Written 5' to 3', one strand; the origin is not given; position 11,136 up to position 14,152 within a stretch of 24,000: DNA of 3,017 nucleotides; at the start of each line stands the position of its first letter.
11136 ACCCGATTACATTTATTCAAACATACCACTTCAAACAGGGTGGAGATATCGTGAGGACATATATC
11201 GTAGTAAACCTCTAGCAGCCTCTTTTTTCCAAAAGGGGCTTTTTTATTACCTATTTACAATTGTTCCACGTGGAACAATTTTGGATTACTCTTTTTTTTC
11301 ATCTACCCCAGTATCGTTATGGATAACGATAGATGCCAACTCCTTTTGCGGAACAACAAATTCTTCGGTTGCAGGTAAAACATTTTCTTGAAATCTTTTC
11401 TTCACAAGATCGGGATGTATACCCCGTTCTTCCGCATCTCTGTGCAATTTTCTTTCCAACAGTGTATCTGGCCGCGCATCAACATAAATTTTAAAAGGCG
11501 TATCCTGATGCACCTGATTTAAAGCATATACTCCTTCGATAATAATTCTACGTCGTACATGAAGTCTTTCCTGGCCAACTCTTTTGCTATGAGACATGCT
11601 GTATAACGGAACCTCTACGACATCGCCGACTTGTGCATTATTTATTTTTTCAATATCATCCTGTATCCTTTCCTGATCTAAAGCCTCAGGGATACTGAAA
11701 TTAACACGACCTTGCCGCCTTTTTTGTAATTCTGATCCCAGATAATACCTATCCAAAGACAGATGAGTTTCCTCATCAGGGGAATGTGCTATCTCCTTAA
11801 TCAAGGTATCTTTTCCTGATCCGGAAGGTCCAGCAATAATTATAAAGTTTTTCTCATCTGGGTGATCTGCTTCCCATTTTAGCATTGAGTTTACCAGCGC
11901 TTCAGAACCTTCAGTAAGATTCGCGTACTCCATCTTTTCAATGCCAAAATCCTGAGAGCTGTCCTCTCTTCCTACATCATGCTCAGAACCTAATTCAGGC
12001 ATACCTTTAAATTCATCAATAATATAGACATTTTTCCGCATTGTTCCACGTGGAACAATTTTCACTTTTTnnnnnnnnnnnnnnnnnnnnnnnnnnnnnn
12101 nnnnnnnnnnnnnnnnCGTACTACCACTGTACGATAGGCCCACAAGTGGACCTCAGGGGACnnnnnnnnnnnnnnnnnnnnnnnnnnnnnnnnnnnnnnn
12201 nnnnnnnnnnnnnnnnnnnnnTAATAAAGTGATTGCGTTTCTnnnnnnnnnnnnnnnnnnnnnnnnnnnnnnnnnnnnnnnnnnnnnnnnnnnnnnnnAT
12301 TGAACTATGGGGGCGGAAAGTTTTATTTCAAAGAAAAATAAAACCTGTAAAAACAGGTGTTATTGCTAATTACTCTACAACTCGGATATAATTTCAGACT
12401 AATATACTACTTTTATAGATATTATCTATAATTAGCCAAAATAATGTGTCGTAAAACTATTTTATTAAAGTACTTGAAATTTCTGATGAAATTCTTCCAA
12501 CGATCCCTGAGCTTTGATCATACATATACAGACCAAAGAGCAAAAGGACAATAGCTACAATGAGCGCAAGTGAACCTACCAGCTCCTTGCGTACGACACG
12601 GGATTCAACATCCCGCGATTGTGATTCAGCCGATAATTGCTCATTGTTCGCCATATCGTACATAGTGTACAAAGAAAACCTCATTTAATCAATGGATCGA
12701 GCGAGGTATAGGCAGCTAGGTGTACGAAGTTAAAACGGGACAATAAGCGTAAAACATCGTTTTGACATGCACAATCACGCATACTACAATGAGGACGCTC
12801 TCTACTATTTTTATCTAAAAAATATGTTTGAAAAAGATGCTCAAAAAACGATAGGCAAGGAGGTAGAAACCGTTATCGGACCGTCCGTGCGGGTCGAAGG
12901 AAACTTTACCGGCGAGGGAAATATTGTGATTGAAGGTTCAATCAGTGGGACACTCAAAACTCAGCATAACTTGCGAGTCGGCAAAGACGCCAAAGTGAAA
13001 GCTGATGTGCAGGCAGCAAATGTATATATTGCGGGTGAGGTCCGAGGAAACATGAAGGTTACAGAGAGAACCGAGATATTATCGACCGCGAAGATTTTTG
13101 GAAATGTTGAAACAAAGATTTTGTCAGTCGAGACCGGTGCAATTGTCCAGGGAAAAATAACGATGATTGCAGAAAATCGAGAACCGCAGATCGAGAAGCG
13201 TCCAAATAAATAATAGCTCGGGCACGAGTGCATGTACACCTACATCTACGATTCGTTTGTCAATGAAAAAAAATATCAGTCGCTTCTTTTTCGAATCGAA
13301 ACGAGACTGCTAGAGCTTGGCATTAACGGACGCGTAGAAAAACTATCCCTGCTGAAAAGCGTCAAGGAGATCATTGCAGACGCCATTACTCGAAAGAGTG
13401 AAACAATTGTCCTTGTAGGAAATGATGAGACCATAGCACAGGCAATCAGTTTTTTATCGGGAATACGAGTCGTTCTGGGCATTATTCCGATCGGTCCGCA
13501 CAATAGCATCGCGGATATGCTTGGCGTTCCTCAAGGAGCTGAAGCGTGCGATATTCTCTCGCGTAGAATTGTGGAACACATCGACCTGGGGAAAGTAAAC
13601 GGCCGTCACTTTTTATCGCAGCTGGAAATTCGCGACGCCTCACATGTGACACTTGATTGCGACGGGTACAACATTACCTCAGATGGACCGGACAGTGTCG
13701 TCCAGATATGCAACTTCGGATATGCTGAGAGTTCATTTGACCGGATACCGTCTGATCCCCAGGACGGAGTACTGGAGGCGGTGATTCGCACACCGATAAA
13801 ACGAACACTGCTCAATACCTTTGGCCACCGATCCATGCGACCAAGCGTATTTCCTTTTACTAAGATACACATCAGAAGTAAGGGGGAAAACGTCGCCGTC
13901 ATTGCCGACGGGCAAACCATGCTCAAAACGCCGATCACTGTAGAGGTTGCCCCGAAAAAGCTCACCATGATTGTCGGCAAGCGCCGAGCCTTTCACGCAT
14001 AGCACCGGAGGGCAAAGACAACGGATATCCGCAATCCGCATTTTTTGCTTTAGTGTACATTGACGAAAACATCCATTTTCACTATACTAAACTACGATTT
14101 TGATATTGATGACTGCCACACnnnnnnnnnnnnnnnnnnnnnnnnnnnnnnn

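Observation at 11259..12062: Identical 23-nt palindromic repeats bracket exactly the uridine kinase gene next to a tRNA cluster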

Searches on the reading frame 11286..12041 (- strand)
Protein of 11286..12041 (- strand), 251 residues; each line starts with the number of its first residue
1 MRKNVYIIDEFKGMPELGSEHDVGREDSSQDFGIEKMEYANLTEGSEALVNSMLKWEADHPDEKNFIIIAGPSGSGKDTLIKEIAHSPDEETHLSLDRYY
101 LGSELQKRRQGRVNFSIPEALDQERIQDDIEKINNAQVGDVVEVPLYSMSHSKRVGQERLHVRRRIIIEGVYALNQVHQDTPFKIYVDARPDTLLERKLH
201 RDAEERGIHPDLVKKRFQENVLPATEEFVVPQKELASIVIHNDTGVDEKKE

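Call 7: search_protein_families(library=pfam, proteins=[window:11286-12041:-])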
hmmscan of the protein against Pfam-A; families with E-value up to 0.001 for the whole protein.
window:11286-12041:- (251 aa): 3 families
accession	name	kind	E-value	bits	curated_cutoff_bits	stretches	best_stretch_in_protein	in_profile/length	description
PF00485.24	PRK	-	1.1e-19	71.5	22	1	67-241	2-188/196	Phosphoribulokinase / Uridine kinase family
PF13238.12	AAA_18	-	2.8e-08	34.7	29.4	1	67-209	1-119/128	AAA domain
PF02224.24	Cytidylate_kin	-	1.7e-05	25.1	26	0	157-201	106-150/211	Cytidylate kinase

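Call 11: find_homologous_proteins(query=window:11286-12041:-)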
Query window:11286-12041:- (251 aa): 9 proteins with E <= 0.001 among 1061 candidates.
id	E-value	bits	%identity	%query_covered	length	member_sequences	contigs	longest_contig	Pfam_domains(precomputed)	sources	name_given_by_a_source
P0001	3.3e-161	552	100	100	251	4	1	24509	PF00485.25,PF02224.25,PF13238.13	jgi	jgi:uridine kinase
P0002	7.0e-65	237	50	83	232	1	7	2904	PF00485.25,PF13671.13,PF13238.13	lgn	-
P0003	1.3e-62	230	48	87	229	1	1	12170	PF00485.25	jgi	jgi:uridine kinase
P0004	4.9e-60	221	50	85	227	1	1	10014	PF00485.25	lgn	-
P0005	7.7e-59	217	47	87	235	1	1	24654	PF00485.25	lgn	-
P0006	6.6e-57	211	53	81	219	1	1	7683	PF00485.25,PF13238.13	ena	-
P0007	5.4e-50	188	47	82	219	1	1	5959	PF00485.25,PF13238.13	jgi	jgi:uridine kinase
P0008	1.9e-44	170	45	84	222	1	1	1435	PF00485.25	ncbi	-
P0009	1.9e-17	82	34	71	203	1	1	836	PF00485.25,PF13671.13,PF13238.13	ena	-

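Call 12: find_encoding_contigs(protein=P0005, flank=10000, max_places=3)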
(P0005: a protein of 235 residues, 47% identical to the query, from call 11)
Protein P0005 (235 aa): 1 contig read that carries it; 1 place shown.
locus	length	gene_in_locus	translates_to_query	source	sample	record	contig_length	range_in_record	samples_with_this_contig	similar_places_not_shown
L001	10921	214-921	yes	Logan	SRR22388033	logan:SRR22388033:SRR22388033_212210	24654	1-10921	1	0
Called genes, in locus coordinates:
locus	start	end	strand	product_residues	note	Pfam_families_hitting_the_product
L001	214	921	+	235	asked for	PF00485:PRK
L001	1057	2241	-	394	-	PF00535:Glycos_transf_2 (weak)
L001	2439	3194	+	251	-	PF01978:TrmB, PF13730:HTH_36 (faint), PF22194:WHD_F93 (faint)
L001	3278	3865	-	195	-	-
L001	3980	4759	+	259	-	PF01978:TrmB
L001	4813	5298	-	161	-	-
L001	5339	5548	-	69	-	-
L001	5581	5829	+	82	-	PF02583:Trns_repr_metal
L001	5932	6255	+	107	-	PF00085:Thioredoxin, PF00578:AhpC-TSA (weak), PF13098:Thioredoxin_2 (weak), PF13905:Thioredoxin_8 (faint)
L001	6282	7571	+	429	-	PF02812:ELFV_dehydrog_N, PF00208:ELFV_dehydrog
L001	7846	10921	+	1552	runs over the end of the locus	PF09430:EMC7_beta-sandw (faint), PF13715:CarbopepD_reg_2 (faint), PF22904:NOMO1-like_2nd (faint), PF14686:fn3_3 (faint), PF13620:CarboxypepD_reg, PF13620:CarboxypepD_reg, PF13517:FG-GAP_3 (weak), PF13517:FG-GAP_3 (weak), +5 more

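Call 13: find_encoding_contigs(protein=P0003, flank=10000, max_places=3)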
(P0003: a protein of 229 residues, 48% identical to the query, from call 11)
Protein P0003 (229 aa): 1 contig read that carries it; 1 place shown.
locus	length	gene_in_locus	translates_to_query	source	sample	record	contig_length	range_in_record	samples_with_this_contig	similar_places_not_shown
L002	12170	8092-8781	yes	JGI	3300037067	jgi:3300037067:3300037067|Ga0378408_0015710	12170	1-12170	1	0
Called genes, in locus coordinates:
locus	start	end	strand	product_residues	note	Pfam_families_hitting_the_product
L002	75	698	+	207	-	-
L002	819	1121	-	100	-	-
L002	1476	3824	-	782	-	PF13476:AAA_23, PF02463:SMC_N, PF13304:AAA_21 (weak)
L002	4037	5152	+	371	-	PF00701:DHDPS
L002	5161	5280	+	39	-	-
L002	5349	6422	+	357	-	PF02739:5_3_exonuc_N, PF01367:5_3_exonuc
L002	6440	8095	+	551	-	PF01612:DNA_pol_A_exo1, PF22619:DNA_polI_exo1, PF00476:DNA_pol_A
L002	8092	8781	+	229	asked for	PF00485:PRK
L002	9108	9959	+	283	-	-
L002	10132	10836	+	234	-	-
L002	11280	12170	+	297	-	?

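Call 14: find_encoding_contigs(protein=P0004, flank=10000, max_places=3)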
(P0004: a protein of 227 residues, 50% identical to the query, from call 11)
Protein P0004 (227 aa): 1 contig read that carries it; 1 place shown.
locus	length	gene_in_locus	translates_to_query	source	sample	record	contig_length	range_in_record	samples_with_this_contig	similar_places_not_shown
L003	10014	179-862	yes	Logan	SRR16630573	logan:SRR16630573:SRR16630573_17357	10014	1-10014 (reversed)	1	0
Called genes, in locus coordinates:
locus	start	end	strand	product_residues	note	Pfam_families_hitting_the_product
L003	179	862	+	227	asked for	PF00485:PRK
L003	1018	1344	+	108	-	PF00085:Thioredoxin, PF14595:Thioredoxin_9 (weak), PF13899:Thioredoxin_7 (faint), PF13098:Thioredoxin_2 (weak), PF13905:Thioredoxin_8 (faint), PF13192:Thioredoxin_3 (weak)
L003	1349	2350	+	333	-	PF00070:Pyr_redox (faint), PF00890:FAD_binding_2, PF01134:GIDA (weak), PF01266:DAO (weak), PF07992:Pyr_redox_2, PF12831:FAD_oxidored, PF13450:NAD_binding_8, PF13738:Pyr_redox_3, +1 more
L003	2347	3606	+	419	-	PF02812:ELFV_dehydrog_N, PF00208:ELFV_dehydrog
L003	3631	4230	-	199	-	PF12867:DinB_2 (weak)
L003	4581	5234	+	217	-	PF01351:RNase_HII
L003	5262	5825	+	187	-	PF01209:Ubie_methyltran (weak), PF13847:Methyltransf_31, PF08241:Methyltransf_11, PF13649:Methyltransf_25 (weak)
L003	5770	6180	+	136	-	PF08378:NERD (weak), PF02021:UPF0102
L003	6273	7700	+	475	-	PF08529:NusA_N, PF13184:KH_NusA_1st, PF26594:KH_NusA_2nd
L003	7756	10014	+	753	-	?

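Call 16: find_encoding_contigs(protein=P0006, flank=10000, max_places=3)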
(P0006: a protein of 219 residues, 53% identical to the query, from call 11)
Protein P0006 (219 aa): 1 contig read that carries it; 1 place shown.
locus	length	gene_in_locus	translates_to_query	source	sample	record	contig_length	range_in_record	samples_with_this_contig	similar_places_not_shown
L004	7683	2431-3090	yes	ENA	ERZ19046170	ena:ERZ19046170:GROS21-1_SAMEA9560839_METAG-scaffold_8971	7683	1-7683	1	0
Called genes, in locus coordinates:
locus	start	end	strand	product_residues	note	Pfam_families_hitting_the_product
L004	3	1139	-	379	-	?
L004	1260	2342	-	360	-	PF02702:KdpD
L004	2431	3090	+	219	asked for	PF00485:PRK, PF13238:AAA_18 (weak)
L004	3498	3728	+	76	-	-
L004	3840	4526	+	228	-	-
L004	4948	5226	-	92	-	PF02033:RBFA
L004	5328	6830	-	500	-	PF00009:GTP_EFTU, PF01926:MMR_HSR1, PF08477:Roc (faint), PF22042:EF-G_D2, PF11987:IF-2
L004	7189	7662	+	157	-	PF02016:Peptidase_S66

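Call 17: find_encoding_contigs(protein=P0007, flank=10000, max_places=3)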
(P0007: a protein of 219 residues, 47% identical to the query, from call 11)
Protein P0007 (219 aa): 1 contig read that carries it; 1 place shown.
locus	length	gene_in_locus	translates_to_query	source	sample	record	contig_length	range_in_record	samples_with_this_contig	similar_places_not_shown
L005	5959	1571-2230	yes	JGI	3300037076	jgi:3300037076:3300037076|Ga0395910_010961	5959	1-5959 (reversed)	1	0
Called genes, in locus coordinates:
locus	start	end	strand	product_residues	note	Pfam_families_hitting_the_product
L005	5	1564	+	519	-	PF21090:P-loop_SecA, PF07516:SecA_SW, PF02810:SEC-C (weak)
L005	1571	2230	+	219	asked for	PF00485:PRK, PF13238:AAA_18 (faint)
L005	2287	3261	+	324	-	-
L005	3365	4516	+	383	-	-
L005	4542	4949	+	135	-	PF01588:tRNA_bind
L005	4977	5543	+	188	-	PF00254:FKBP_C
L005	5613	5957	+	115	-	?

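Call 18: find_encoding_contigs(protein=P0002, flank=10000, max_places=7)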
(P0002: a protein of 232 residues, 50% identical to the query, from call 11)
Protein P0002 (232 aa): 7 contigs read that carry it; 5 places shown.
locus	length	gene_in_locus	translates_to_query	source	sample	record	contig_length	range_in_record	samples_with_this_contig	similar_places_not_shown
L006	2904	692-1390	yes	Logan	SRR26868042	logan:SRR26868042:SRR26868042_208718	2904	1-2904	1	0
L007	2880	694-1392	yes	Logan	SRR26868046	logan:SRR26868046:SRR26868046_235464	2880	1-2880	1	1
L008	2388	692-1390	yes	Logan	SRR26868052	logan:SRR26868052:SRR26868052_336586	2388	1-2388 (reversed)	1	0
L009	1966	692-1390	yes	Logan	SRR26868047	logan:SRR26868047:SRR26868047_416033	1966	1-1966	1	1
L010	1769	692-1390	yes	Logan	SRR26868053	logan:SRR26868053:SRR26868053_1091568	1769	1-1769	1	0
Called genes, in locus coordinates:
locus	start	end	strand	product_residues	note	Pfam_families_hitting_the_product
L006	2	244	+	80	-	?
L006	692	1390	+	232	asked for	PF00485:PRK, PF13238:AAA_18 (weak), PF13671:AAA_33 (faint)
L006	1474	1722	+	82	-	PF02583:Trns_repr_metal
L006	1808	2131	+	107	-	PF00085:Thioredoxin, PF13098:Thioredoxin_2 (weak), PF13728:TraF (weak), PF13905:Thioredoxin_8 (faint)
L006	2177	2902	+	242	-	?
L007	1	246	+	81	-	?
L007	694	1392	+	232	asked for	PF00485:PRK, PF13238:AAA_18 (weak), PF13671:AAA_33 (faint)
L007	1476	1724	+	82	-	PF02583:Trns_repr_metal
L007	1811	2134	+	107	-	PF00085:Thioredoxin, PF13098:Thioredoxin_2 (weak), PF13728:TraF (weak), PF13905:Thioredoxin_8 (faint)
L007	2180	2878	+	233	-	?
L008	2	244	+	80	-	?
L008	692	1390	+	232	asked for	PF00485:PRK, PF13238:AAA_18 (weak), PF13671:AAA_33 (faint)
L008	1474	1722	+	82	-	PF02583:Trns_repr_metal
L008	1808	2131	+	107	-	PF00085:Thioredoxin, PF13098:Thioredoxin_2 (weak), PF13728:TraF (weak), PF13905:Thioredoxin_8 (faint)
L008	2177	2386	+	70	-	?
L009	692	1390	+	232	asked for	PF00485:PRK, PF13238:AAA_18 (weak), PF13671:AAA_33 (faint)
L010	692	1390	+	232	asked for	PF00485:PRK, PF13238:AAA_18 (weak), PF13671:AAA_33 (faint)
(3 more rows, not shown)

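Call 25: find_related_loci(query=window:11286-12041:-, collection=genome_contigs, flank=10000)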
Query window:11286-12041:- (251 aa) in genome_contigs; peptide patterns used: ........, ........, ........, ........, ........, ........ (x = any residue, [..] = any of these).
83 stretches matched a pattern, but none encodes a relative of the query by tblastn (E <= 1e-3).

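Call 51: find_encoding_contigs(protein=P0001, flank=1000, max_places=3)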
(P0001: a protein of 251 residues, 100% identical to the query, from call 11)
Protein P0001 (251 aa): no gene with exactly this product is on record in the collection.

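Call 56: search_protein_families(library=ncbifam, proteins=[window:11286-12041:-], max_evalue=0.001)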
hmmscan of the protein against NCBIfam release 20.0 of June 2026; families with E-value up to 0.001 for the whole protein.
window:11286-12041:- (251 aa): 11 families
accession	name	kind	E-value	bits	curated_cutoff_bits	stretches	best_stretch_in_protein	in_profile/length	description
NF004018.0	PRK05480.1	equivalog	3e-31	108.5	180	1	66-243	8-188/210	uridine kinase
TIGR00235.1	udk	equivalog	3.1e-28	98.8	220.3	1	66-241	8-186/207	uridine kinase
NF005655.0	PRK07429.1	subfamily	2.5e-18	66.3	236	1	63-241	7-184/326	phosphoribulokinase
NF006746.0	PRK09270.1-5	subfamily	6.3e-10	38.3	250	1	47-238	6-203/210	nucleoside/nucleotide kinase family protein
NF005115.0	PRK06547.1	equivalog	6.7e-07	28.9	173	0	61-102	12-53/172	hypothetical protein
TIGR02322.1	phosphon_PhnN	equivalog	3.9e-05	23.4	156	1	65-100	2-37/179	phosphonate metabolism protein/1,5-bisphosphokinase (PRPP-forming) PhnN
NF006744.0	PRK09270.1-3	equivalog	4.2e-05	23.1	281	1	48-243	8-211/213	nucleoside/nucleotide kinase family protein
NF006743.0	PRK09270.1-2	equivalog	4.3e-05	22.7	227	1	61-177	25-145/217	nucleoside/nucleotide kinase family protein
TIGR00017.1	cmk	equivalog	6.2e-05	22.8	135.55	0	66-87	4-25/217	(d)CMP kinase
NF011325.0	PRK14738.1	equivalog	7.4e-05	22.1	263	1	55-205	4-149/206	guanylate kinase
NF005807.0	PRK07667.1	equivalog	0.00064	19.3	221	1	53-200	6-158/193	kinase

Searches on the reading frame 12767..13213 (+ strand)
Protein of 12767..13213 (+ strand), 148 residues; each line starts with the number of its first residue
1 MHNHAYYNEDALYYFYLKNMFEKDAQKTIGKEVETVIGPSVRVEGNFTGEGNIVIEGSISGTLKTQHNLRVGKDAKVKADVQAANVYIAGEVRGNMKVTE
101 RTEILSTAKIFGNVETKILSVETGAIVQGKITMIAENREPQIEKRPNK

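Call 8: search_protein_families(library=pfam, proteins=[window:12767-13213:+])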
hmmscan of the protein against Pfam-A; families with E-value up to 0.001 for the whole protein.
window:12767-13213:+ (148 aa): 1 family
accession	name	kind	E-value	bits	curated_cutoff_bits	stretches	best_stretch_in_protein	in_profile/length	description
PF04519.19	Bactofilin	-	2.5e-25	89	27.9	1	35-131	1-97/98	Polymer-forming cytoskeletal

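Call 56: search_protein_families(library=ncbifam, proteins=[window:12767-13213:+], max_evalue=0.001)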
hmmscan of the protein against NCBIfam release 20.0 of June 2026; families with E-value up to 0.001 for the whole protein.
window:12767-13213:+ (148 aa): 0 families

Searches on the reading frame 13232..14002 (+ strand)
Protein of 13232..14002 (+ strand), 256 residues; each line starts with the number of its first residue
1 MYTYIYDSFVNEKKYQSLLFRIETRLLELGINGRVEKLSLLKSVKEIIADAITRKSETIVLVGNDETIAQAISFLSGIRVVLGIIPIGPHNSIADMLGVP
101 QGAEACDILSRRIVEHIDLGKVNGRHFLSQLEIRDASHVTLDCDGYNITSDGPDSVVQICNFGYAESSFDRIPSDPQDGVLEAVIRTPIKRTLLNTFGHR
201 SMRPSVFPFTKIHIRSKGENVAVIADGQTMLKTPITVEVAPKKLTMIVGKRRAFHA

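Call 8: search_protein_families(library=pfam, proteins=[window:13232-14002:+])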
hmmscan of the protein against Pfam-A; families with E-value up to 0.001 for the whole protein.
window:13232-14002:+ (256 aa): 2 families
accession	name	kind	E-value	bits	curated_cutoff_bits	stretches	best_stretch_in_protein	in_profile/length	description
PF00781.29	DAGK_cat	-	1.3e-10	41.4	23.6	1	6-122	6-125/125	Diacylglycerol kinase catalytic domain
PF19279.4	YegS_C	-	7.7e-07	29.4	27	1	129-247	33-157/158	YegS C-terminal NAD kinase beta sandwich-like domain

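Call 56: search_protein_families(library=ncbifam, proteins=[window:13232-14002:+], max_evalue=0.001)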
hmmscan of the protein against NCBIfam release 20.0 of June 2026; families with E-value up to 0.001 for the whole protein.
window:13232-14002:+ (256 aa): 11 families
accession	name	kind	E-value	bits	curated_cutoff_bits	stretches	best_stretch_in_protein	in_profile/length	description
NF009604.0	PRK13057.1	equivalog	5.9e-19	68.1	274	1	17-129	24-136/302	lipid kinase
NF002033.0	PRK00861.1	subfamily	1e-13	50.6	293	1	26-127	37-139/328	putative lipid kinase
NF040993.1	MamU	equivalog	5e-13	49.1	400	1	42-128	45-133/296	lipid kinase MamU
NF008882.0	PRK11914.1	equivalog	9.4e-11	41.4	302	1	44-124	53-135/306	diacylglycerol kinase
NF009605.0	PRK13059.1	equivalog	1.9e-10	40.2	313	1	5-130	7-134/295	putative lipid kinase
TIGR00147.1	TIGR00147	subfamily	1.2e-09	37.5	118.65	1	47-131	49-138/296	YegS/Rv2252/BmrU family lipid kinase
NF009025.0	PRK12361.1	equivalog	1.3e-09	36.8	505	1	43-128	284-374/546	hypothetical protein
NF009874.0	PRK13337.1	equivalog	6.7e-09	35.1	385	1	46-129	49-135/305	diacylglycerol kinase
NF009602.0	PRK13054.1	equivalog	1.8e-07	30.6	284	1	45-127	46-134/301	lipid kinase YegS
TIGR03702.1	lip_kinase_YegS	equivalog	8.1e-06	25.1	387.45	1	45-128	42-130/295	lipid kinase YegS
NF009603.0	PRK13055.1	subfamily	2.2e-05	23.6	342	1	42-128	46-136/335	diacylglycerol kinase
